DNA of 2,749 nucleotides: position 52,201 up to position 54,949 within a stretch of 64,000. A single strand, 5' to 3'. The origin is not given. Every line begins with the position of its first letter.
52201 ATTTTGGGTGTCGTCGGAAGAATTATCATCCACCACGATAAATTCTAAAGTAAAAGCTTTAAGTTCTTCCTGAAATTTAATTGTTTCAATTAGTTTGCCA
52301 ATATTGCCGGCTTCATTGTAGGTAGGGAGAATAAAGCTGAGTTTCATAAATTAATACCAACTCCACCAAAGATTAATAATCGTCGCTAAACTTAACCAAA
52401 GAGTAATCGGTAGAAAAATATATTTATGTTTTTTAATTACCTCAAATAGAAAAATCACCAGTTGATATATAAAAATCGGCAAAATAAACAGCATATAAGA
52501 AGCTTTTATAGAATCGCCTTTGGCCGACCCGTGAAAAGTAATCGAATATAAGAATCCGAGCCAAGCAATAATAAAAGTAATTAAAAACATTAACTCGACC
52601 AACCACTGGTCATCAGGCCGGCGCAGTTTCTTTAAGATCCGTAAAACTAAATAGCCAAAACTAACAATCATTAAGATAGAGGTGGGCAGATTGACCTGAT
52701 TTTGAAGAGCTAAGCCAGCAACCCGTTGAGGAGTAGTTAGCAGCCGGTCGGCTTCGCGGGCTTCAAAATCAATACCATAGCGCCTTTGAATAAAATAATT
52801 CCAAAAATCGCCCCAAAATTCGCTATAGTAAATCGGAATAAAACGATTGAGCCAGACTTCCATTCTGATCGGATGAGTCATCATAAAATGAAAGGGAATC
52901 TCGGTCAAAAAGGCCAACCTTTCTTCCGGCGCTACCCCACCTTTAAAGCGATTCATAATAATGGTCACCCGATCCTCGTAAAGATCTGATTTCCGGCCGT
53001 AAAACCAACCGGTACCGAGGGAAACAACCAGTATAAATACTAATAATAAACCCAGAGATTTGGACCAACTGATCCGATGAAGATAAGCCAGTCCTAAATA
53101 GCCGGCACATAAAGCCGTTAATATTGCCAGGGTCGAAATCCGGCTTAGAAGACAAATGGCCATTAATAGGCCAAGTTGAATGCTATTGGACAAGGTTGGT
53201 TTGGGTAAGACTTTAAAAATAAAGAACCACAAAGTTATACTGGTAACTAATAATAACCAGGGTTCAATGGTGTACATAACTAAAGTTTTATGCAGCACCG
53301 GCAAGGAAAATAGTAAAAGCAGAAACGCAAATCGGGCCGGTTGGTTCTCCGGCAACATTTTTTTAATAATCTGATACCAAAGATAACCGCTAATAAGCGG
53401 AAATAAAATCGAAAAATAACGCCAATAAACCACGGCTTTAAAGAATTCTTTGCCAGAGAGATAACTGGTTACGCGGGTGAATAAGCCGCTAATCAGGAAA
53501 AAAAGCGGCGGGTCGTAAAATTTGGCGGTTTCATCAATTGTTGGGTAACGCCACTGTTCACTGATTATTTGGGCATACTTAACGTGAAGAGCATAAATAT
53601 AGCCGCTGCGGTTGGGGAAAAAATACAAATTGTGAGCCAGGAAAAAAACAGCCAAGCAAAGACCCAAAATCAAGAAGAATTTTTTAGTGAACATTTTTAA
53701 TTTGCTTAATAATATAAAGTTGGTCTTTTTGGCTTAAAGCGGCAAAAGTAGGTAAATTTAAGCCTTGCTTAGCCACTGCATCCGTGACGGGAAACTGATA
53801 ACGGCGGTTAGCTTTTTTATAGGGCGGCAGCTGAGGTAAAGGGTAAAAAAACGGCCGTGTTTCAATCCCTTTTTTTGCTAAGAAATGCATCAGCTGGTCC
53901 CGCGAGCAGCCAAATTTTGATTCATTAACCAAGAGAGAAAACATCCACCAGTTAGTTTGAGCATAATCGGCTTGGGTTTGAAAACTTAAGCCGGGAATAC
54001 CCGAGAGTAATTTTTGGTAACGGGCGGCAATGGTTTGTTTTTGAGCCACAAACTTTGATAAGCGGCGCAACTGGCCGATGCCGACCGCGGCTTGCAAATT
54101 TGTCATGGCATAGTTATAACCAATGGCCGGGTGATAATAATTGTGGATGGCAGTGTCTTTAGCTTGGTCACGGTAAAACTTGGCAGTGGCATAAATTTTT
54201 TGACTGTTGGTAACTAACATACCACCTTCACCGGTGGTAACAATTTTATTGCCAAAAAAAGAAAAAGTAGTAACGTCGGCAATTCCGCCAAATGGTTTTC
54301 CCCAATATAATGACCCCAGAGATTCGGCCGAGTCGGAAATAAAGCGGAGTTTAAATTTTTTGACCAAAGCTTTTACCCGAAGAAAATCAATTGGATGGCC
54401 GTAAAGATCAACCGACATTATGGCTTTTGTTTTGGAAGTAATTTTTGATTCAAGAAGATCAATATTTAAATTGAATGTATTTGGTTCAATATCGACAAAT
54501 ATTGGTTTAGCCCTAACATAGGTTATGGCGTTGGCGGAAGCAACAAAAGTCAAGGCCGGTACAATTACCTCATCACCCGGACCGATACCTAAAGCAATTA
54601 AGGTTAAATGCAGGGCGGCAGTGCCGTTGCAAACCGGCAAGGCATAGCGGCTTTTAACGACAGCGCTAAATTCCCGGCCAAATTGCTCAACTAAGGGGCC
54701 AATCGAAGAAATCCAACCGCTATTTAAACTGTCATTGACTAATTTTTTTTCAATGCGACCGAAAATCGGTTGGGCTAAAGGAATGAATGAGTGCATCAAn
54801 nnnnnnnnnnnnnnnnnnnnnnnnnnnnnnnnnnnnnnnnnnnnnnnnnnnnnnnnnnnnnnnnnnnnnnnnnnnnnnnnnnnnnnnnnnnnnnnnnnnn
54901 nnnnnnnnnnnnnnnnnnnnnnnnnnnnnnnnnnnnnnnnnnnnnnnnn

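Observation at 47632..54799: Duplicated ArnB/ArnC/ArnT-like triads: aminotransferase + polyprenyl-P-sugar synthase + dedicated GT-C, twice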

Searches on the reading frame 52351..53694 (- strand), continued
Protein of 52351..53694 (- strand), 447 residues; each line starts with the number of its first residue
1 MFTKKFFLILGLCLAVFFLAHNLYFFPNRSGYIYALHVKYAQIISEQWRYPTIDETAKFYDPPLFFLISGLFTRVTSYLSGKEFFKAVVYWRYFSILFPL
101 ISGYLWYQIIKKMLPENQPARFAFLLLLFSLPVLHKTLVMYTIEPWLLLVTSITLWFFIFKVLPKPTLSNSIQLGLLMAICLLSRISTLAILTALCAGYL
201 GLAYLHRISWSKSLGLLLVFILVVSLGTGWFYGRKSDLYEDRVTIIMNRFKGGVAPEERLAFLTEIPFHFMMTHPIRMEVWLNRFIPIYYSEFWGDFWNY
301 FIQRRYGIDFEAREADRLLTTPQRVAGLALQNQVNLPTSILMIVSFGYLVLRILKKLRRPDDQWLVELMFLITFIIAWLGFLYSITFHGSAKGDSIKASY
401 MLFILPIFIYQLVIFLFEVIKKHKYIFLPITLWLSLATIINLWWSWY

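Call 70: fold_search(model_id=the predicted structure, library=pdb)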
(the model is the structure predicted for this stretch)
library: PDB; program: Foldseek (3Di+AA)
matches with E <= 10: 223; with E <= 0.001: 0
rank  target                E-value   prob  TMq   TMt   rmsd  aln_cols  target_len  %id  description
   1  8b6l_I                1.5e-03  1.00  0.46  0.32  15.9       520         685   12  Subtomogram average of the human Sec61-TRAP-OSTA-translocon (released 2022-12-07)
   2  5ezm                  1.5e-03  1.00  0.38  0.32  16.3       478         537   13  Crystal Structure of ArnT from Cupriavidus metallidurans in the apo state (released 2016-02-17)
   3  6s7o_A                2.2e-03  1.00  0.50  0.36  15.5       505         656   10  Cryo-EM structure of human oligosaccharyltransferase complex OST-A (released 2019-12-18)
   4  9n9j_I                2.7e-03  1.00  0.49  0.33  15.6       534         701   11  Structure of a GRP94 folding intermediate engaged with a CCDC134- and FKBP11-bound secretory translocon (released 2025-11-19)
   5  6ftg_5                5.3e-03  1.00  0.52  0.38  17.7       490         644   13  Subtomogram average of OST-containing ribosome-translocon complexes from canine rough microsomal membranes (released 2018-03-21)
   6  5f15                  5.6e-03  1.00  0.45  0.39  10.9       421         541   12  Crystal Structure of ArnT from Cupriavidus metallidurans bound to Undecaprenyl phosphate (released 2016-02-17)
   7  8agb_A                5.8e-03  1.00  0.50  0.36  15.6       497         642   11  Structure of yeast oligosaccharylransferase complex with lipid-linked oligosaccharide bound (released 2022-12-07)
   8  8agc_A                6.5e-03  1.00  0.47  0.32  15.3       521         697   12  Structure of yeast oligosaccharylransferase complex with lipid-linked oligosaccharide and non-acceptor peptide bound (released 2022-12-07)
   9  6s7t_A                6.8e-03  1.00  0.51  0.35  15.2       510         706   10  Cryo-EM structure of human oligosaccharyltransferase complex OST-B (released 2019-12-18)
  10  9i5k_A                7.4e-03  1.00  0.54  0.50  13.9       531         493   11  Structure of the Chaetomium thermophilum Pmt4 homodimer (C2 symmetry) (released 2025-12-24)
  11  6ezn_F                7.7e-03  1.00  0.44  0.32  15.0       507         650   11  Cryo-EM structure of the yeast oligosaccharyltransferase (OST) complex (released 2018-01-17)
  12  6gxc_A                8.3e-03  1.00  0.47  0.32  14.3       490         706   14  Bacterial oligosaccharyltransferase PglB in complex with an inhibitory peptide and a reactive lipid-linked oligosaccha (released 2018-11-14)
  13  8age_A                9.8e-03  1.00  0.47  0.35  16.3       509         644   12  Structure of yeast oligosaccharylransferase complex with acceptor peptide bound (released 2022-12-07)
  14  3waj                  1.1e-02  1.00  0.46  0.28  18.2       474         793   13  Crystal structure of the Archaeoglobus fulgidus oligosaccharyltransferase (O29867_ARCFU) complex with Zn and sulfate (released 2013-10-30)
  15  6p25_B                1.2e-02  1.00  0.38  0.26   6.8       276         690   14  Structure of S. cerevisiae protein O-mannosyltransferase Pmt1-Pmt2 complex bound to the sugar donor and a peptide acce (released 2019-07-10)
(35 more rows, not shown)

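Call 84: search_protein_families(library=ncbifam, proteins=[L030:6006-6419:+], max_evalue=0.00001)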
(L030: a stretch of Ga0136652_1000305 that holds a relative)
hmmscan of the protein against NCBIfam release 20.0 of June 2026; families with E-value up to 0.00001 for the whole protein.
L030:6006-6419:+ (137 aa): 1 family
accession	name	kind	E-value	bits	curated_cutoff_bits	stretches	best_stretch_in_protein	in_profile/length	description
TIGR04366.1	cupin_WbuC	subfamily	1.4e-08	34.6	42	1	27-129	24-123/132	WbuC family cupin fold metalloprotein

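Call 85: search_protein_families(library=pfam, proteins=[L030:6006-6419:+], max_evalue=0.001)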
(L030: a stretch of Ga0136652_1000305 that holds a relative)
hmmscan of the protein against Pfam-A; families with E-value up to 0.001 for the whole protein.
L030:6006-6419:+ (137 aa): 0 families

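Call 90: search_protein_families(library=ncbifam, proteins=[L004:3152-4225:+, L004:4231-4611:+, L004:4612-5709:+, L004:5709-6380:+, L004:6381-7073:+, L032:13822-14814:-, L032:6123-7199:+, L032:12067-12723:+], max_evalue=1e-8)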
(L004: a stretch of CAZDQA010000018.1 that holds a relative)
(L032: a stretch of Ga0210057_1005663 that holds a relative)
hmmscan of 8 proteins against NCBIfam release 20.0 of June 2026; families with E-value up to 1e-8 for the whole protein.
L004:3152-4225:+ (357 aa): 8 families
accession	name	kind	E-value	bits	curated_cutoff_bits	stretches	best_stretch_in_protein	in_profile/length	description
TIGR01472.1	gmd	equivalog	4.2e-150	499.7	415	1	2-337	1-340/342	GDP-mannose 4,6-dehydratase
TIGR04180.1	EDH_00030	hypoth_equivalog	1.6e-29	103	475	1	5-322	2-296/297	NAD-dependent 4,6-dehydratase LegB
TIGR01181.1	dTDP_gluc_dehyt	equivalog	3.9e-25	88.6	365.1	1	4-333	2-309/321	dTDP-glucose 4,6-dehydratase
TIGR02622.1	CDP_4_6_dhtase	equivalog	3.7e-20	72.4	278.45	1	2-171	5-173/352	CDP-glucose 4,6-dehydratase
TIGR01179.1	galE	equivalog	2.2e-16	59.6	262.3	1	4-158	2-151/332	UDP-glucose 4-epimerase GalE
NF007582.0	PRK10217.1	equivalog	1e-12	47.9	698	1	1-327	1-323/355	dTDP-glucose 4,6-dehydratase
NF007490.0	PRK10084.1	subfamily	1.5e-10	40.6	649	1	3-331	2-330/361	dTDP-glucose 4,6-dehydratase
NF011728.1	PRK15181.1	equivalog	6e-10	38.6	760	1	2-188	16-201/348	Vi polysaccharide biosynthesis UDP-N-acetylglucosaminuronic acid C-4 epimerase TviC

L004:4231-4611:+ (126 aa): 0 families

L004:4612-5709:+ (365 aa): 7 families
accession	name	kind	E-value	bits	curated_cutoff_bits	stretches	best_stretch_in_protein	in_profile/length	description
TIGR04181.1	NHT_00031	hypoth_equivalog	2.6e-68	230.5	420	1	9-344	4-359/359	LegC family aminotransferase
TIGR03588.1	PseC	equivalog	6.6e-60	203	423.5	1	12-361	8-378/380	UDP-4-amino-4,6-dideoxy-N-acetyl-beta-L-altrosamine transaminase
NF008687.0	PRK11706.1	equivalog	5.6e-55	186.6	375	1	10-363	6-374/375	dTDP-4-amino-4,6-dideoxygalactose transaminase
NF008658.2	PRK11658.1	equivalog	1.9e-50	171.6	631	1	3-361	2-375/379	UDP-4-amino-4-deoxy-L-arabinose aminotransferase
TIGR04427.1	PLP_DesI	equivalog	2.4e-46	158.6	650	1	37-359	54-379/390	dTDP-4-dehydro-6-deoxyglucose aminotransferase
NF011936.0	PRK15407.1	equivalog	7.9e-46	156.6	423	2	27-214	57-252/440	lipopolysaccharide biosynthesis protein RfbH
TIGR02379.1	ECA_wecE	subfamily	2.4e-42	145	434.85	1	11-363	7-375/376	dTDP-4-amino-4,6-dideoxy-D-glucose transaminase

L004:5709-6380:+ (223 aa): 6 families
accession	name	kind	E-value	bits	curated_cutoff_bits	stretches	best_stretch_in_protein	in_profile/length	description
TIGR04182.1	glyco_TIGR04182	equivalog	6.2e-40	137.4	325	1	4-220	3-216/293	S-layer glycoprotein N-glycosyltransferase AglJ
NF041391.1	DPhHxTase_Halo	equivalog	1.3e-18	66.7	375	1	9-218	3-205/213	dolichyl-phosphate hexose transferase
NF047588.1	GlcsyltransPgfSStrep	equivalog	1e-14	54.5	500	1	1-164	1-167/308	glycosyltransferase PgfS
NF007986.1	PRK10714.1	equivalog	4.1e-13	49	529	1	5-208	10-213/316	undecaprenyl-phosphate 4-deoxy-4-formamido-L-arabinose transferase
NF058614.1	PPMAGASynPpgS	equivalog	5.7e-12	45.5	370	1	5-217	4-218/226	polyprenyl-phospho-N-acetylgalactosaminyl synthase PpgS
TIGR04283.1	glyco_like_mftF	equivalog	6.4e-09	35.7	182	1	4-96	2-90/221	TIGR04283 family arsenosugar biosynthesis glycosyltransferase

L004:6381-7073:+ (230 aa): 13 families
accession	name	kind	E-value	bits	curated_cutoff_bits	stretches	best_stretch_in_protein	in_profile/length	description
TIGR02072.1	BioC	equivalog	2e-20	73.6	184.95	1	38-208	28-196/244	malonyl-ACP O-methyltransferase BioC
TIGR01934.1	MenG_MenH_UbiE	subfamily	6.2e-17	61.7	158.35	1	11-185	2-204/223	ubiquinone/menaquinone biosynthesis methyltransferase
NF001244.0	PRK00216.1-5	equivalog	9.2e-16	57.8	216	1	4-191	4-222/236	bifunctional demethylmenaquinone methyltransferase/2-methoxy-6-polyprenyl-1,4-benzoquinol methylase UbiE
NF045667.1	MTase_DVU1556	equivalog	4.6e-14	52.4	155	1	34-190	15-166/213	DVU_1556 family methyltransferase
NF043040.1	corrin_prot_MT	hypoth_equivalog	4.6e-12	45.8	180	1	11-194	5-206/216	corrinoid protein-associated methyltransferase CpaM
NF001240.0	PRK00216.1-1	equivalog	6.6e-12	45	378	1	7-147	22-181/251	bifunctional demethylmenaquinone methyltransferase/2-methoxy-6-polyprenyl-1,4-benzoquinol methylase UbiE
NF001241.0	PRK00216.1-2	equivalog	1.4e-11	44.5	327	1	9-142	12-154/231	demethylmenaquinone methyltransferase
NF052510.1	methyltran_MpqE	exception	2.7e-11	43.3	335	1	9-185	7-215/234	methyl-plastoquinone biosynthesis methyltransferase MpqE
NF045825.1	FAmtase_mtf2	equivalog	8.2e-11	41.6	400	1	24-142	45-165/248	fatty-acid O-methyltransferase Mtf2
TIGR01983.1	UbiG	equivalog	2e-10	40.3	102.95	1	38-192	46-208/228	bifunctional 2-polyprenyl-6-hydroxyphenol methylase/3-demethylubiquinol 3-O-methyltransferase UbiG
NF001242.0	PRK00216.1-3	equivalog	8.7e-10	38.4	351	1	10-143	30-183/258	bifunctional demethylmenaquinone methyltransferase/2-methoxy-6-polyprenyl-1,4-benzoquinol methylase UbiE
NF045823.1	PthPhpthDimycoMt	equivalog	1.5e-09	37.4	300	1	24-142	53-173/256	phthiotriol/phenolphthiotriol dimycocerosates methyltransferase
NF041820.1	daptide_MTase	equivalog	3.9e-09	36.3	175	0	41-140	36-147/243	daptide-type RiPP biosynthesis methyltransferase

L032:13822-14814:- (330 aa): 0 families

L032:6123-7199:+ (358 aa): 8 families
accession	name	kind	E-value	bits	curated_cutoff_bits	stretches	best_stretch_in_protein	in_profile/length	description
TIGR01472.1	gmd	equivalog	2e-148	494.2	415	1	2-337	1-340/342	GDP-mannose 4,6-dehydratase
TIGR01181.1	dTDP_gluc_dehyt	equivalog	2.2e-28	99.3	365.1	1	4-333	2-309/321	dTDP-glucose 4,6-dehydratase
TIGR04180.1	EDH_00030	hypoth_equivalog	7.6e-28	97.4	475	1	5-322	2-296/297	NAD-dependent 4,6-dehydratase LegB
TIGR02622.1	CDP_4_6_dhtase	equivalog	1.4e-22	80.3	278.45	1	2-170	5-172/352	CDP-glucose 4,6-dehydratase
TIGR01179.1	galE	equivalog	2.6e-17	62.7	262.3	1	4-158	2-151/332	UDP-glucose 4-epimerase GalE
NF007582.0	PRK10217.1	equivalog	4.4e-16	58.9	698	1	1-326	1-322/355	dTDP-glucose 4,6-dehydratase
NF007490.0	PRK10084.1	subfamily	4.4e-13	48.9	649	1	3-326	2-325/361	dTDP-glucose 4,6-dehydratase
NF043036.1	ErythonDh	equivalog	2.2e-09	36.9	325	1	3-159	2-156/321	D-erythronate dehydrogenase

L032:12067-12723:+ (218 aa): 30 families (the best 25 are shown)
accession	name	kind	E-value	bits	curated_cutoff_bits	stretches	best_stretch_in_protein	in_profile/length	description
TIGR01983.1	UbiG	equivalog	2e-24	86.2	102.95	1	39-161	42-166/228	bifunctional 2-polyprenyl-6-hydroxyphenol methylase/3-demethylubiquinol 3-O-methyltransferase UbiG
NF041255.1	mycofact_MftM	equivalog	9.6e-17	61.2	200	1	45-162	138-255/289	mycofactocin oligosaccharide methyltransferase MftM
NF047649.1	MTase_UXPK_star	exception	2.4e-16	59.6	460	1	42-146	72-181/283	methyltransferase/UXPK-star double selenoprotein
NF043040.1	corrin_prot_MT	hypoth_equivalog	6.2e-16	58.5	180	1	37-147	33-148/216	corrinoid protein-associated methyltransferase CpaM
NF041536.1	ArsM_DUF2284_UU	exception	2.1e-15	56.1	575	1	42-147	71-181/459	arsenite methyltransferase/DUF2284 domain selenoprotein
TIGR02072.1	BioC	equivalog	3.6e-15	56.4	184.95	1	37-155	25-142/244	malonyl-ACP O-methyltransferase BioC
NF045667.1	MTase_DVU1556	equivalog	8.2e-15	54.8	155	1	46-147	22-120/213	DVU_1556 family methyltransferase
NF041537.1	ArsM_AhpD_UU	exception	1.7e-14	53.4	510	1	42-147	71-181/345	arsenite methyltransferase/AhpD domain selenoprotein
TIGR01934.1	MenG_MenH_UbiE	subfamily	6.2e-14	51.8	158.35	1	37-147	30-142/223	ubiquinone/menaquinone biosynthesis methyltransferase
TIGR02021.1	BchM-ChlM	equivalog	1.7e-13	50.5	158.9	1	37-125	43-132/218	magnesium protoporphyrin IX methyltransferase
NF001240.0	PRK00216.1-1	equivalog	2.9e-13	49.5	378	1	44-159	61-184/251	bifunctional demethylmenaquinone methyltransferase/2-methoxy-6-polyprenyl-1,4-benzoquinol methylase UbiE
NF045823.1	PthPhpthDimycoMt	equivalog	2.2e-12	46.7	300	1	44-146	64-166/256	phthiotriol/phenolphthiotriol dimycocerosates methyltransferase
NF045825.1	FAmtase_mtf2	equivalog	5.1e-12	45.5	400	1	44-147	56-159/248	fatty-acid O-methyltransferase Mtf2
NF001244.0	PRK00216.1-5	equivalog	3.9e-11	42.7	216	1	36-146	38-153/236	bifunctional demethylmenaquinone methyltransferase/2-methoxy-6-polyprenyl-1,4-benzoquinol methylase UbiE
NF041650.1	nod_mtase_NodS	equivalog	1.5e-10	41.1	300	1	48-146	40-139/190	nodulation methyltransferase NodS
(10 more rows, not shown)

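Call 98: search_solved_structures(query=A1, max_evalue=10, show_alignments=3)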
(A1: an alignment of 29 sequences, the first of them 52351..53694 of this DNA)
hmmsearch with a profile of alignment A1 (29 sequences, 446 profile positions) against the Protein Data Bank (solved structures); distinct sequences matched with E-value up to 10: 0.

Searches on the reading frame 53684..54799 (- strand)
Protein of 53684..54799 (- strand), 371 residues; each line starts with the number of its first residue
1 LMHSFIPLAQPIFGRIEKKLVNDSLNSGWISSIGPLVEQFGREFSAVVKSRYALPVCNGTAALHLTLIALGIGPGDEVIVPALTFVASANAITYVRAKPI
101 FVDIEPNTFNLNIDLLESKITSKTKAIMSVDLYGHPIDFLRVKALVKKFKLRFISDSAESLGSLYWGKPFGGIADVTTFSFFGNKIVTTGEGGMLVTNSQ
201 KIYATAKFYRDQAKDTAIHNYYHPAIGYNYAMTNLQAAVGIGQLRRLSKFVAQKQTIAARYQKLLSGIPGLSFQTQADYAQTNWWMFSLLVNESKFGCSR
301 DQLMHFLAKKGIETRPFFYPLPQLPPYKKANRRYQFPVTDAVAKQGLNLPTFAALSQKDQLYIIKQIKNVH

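Call 3: search_protein_families(library=pfam, proteins=[window:53684-54799:-], max_evalue=0.01)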
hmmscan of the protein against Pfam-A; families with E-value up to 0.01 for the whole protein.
window:53684-54799:- (371 aa): 2 families
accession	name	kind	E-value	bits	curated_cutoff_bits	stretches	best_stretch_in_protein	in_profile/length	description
PF01041.23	DegT_DnrJ_EryC1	-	5.7e-112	374.9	19.8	1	17-367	7-359/360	DegT/DnrJ/EryC1/StrS aminotransferase family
PF00155.27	Aminotran_1_2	-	3.1e-08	33.7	19.7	1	53-127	68-150/361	Aminotransferase class I and II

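Call 10: search_protein_families(library=ncbifam, proteins=[window:53684-54799:-], max_evalue=0.01)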
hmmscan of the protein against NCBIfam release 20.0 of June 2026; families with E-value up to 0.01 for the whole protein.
window:53684-54799:- (371 aa): 27 families (the best 25 are shown)
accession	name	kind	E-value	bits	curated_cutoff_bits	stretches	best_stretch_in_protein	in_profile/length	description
TIGR04181.1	NHT_00031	hypoth_equivalog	1.7e-106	356.1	420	1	6-351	1-358/359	LegC family aminotransferase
TIGR03588.1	PseC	equivalog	3.8e-85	286.1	423.5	1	17-370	13-379/380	UDP-4-amino-4,6-dideoxy-N-acetyl-beta-L-altrosamine transaminase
NF008658.2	PRK11658.1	equivalog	3e-66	223.6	631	1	2-370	1-376/379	UDP-4-amino-4-deoxy-L-arabinose aminotransferase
TIGR04427.1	PLP_DesI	equivalog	4.4e-60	203.8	650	1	21-362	38-374/390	dTDP-4-dehydro-6-deoxyglucose aminotransferase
NF008687.0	PRK11706.1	equivalog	8.4e-59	199.2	375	1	6-370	2-373/375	dTDP-4-amino-4,6-dideoxygalactose transaminase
NF011936.0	PRK15407.1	equivalog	4e-55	187.3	423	2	5-215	36-253/440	lipopolysaccharide biosynthesis protein RfbH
TIGR02379.1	ECA_wecE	subfamily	2.6e-47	161.4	434.85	1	5-369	1-373/376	dTDP-4-amino-4,6-dideoxy-D-glucose transaminase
NF004975.0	PRK06348.1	equivalog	8.4e-10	38.2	549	1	38-128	77-167/384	pyridoxal phosphate-dependent aminotransferase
NF005817.0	PRK07683.1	equivalog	1.2e-08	34.1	575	1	63-128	102-166/387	aminotransferase A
NF005305.0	PRK06836.1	equivalog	7e-08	32.1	376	1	33-128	81-175/396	pyridoxal phosphate-dependent aminotransferase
NF006488.0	PRK08912.1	equivalog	5.9e-07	28.7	498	1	59-128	96-164/387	aminotransferase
NF005816.0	PRK07682.1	equivalog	1.6e-06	27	620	1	59-128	99-168/390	aminotransferase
NF004621.0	PRK05957.1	equivalog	7.7e-06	24.9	498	1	56-130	94-167/389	pyridoxal phosphate-dependent aminotransferase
NF004770.0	PRK06108.1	subfamily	1.3e-05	24.2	422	1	41-128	87-175/396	pyridoxal phosphate-dependent aminotransferase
NF041091.1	asp_aminotase_Arch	equivalog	1.7e-05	23.9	550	1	56-128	92-165/376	aspartate aminotransferase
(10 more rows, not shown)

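Call 35: search_solved_structures(query=window:53684-54799:-, max_evalue=1e-30)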
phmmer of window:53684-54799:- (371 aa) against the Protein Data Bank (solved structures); distinct sequences matched with E-value up to 1e-30: 49.
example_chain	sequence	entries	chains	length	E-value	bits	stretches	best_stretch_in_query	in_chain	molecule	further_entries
3bn1_A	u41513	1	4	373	1.7e-84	287.4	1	7-364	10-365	Perosamine synthetase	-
3dr7_A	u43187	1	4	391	2e-84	287.2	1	7-364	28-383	Putative perosamine synthetase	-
3dr4_A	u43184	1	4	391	1.4e-83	284.4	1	7-364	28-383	Putative perosamine synthetase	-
7b0m_AAA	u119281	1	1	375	1.7e-81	277.5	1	8-368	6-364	Sugar aminotransferase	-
3frk_A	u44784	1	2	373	1.4e-54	189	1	25-367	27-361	QdtB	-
4lc3_A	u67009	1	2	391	1.5e-53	185.6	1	5-366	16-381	Putative UDP-4-amino-4-deoxy-l-arabinose--oxoglutarate aminotransferase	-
7b0d_A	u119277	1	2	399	1.5e-53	185.6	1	21-358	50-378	Glutamine--scyllo-inositol transaminase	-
1o61_A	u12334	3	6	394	3.2e-51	177.9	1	8-364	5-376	aminotransferase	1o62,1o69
1mdo_A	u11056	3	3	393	1.4e-50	175.8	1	1-363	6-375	ArnB aminotransferase | UDP-4-amino-4-deoxy-L-arabinose--oxoglutarate aminotransferase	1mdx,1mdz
4ztc_A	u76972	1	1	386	2e-50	175.3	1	8-364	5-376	Aminotransferase homolog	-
4oca_A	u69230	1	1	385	9e-50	173.2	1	1-363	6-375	UDP-4-amino-4-deoxy-L-arabinose--oxoglutarate aminotransferase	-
6ewj_A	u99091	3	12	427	2.5e-48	168.5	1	5-370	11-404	Putative capsular polysaccharide biosynthesis protein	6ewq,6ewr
8e75_A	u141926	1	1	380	2.7e-48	168.3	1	32-356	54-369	DegT/DnrJ/EryC1/StrS aminotransferase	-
8e77_A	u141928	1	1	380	2.7e-48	168.3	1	32-356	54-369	DegT/DnrJ/EryC1/StrS aminotransferase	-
3nyu_A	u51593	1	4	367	4.6e-48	167.6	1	33-355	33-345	Aminotransferase WbpE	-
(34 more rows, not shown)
